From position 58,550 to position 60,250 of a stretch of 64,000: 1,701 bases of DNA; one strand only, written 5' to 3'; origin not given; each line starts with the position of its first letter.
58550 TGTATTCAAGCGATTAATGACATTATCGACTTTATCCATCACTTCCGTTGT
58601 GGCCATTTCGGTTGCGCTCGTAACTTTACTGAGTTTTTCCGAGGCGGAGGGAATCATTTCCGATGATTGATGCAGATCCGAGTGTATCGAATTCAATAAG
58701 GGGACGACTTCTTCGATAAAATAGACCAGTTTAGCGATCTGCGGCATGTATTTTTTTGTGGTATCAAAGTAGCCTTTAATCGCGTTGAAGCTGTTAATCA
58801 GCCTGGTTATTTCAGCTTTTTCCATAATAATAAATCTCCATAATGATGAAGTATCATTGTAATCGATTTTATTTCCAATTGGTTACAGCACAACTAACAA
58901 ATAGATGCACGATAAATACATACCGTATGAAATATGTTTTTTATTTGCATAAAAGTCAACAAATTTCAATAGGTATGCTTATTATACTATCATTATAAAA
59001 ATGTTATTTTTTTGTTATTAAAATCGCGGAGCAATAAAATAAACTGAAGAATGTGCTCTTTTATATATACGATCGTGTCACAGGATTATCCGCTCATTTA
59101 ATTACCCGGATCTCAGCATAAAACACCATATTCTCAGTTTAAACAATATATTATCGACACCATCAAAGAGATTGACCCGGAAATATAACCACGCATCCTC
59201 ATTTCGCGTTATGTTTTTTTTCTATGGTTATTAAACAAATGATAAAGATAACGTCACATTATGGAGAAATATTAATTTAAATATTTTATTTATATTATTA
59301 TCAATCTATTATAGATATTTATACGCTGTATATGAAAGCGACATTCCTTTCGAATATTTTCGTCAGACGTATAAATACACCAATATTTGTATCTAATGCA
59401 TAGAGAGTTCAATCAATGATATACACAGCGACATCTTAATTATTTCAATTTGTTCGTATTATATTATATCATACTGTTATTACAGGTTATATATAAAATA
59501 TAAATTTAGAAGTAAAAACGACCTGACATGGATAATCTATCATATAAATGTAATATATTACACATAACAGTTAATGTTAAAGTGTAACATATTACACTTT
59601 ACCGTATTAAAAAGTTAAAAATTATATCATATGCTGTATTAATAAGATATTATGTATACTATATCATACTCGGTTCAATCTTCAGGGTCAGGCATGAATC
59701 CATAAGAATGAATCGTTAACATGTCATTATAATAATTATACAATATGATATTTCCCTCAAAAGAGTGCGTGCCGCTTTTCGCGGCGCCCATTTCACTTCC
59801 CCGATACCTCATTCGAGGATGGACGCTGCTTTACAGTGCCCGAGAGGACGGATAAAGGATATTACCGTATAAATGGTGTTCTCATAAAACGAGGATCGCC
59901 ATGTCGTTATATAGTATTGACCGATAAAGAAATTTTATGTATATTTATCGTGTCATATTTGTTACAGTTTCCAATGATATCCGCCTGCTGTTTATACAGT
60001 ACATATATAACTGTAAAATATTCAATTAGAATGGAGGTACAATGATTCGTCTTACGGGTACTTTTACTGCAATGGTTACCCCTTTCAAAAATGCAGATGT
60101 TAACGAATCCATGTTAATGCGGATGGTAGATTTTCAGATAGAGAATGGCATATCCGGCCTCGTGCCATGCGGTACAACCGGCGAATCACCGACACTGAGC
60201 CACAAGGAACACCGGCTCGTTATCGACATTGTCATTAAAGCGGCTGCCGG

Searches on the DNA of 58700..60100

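Call 53: search_rna_families(source=window, start=58700, end=60100, threshold=evalue, max_evalue=1)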
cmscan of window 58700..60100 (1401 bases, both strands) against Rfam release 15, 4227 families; matches with E-value up to 1: 1.
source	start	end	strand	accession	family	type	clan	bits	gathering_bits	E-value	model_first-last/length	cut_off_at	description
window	58992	59038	-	RF02350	psRNA6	Gene; sRNA;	-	15.9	60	0.078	1-333/333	no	Nitrosomonas sRNA psRNA6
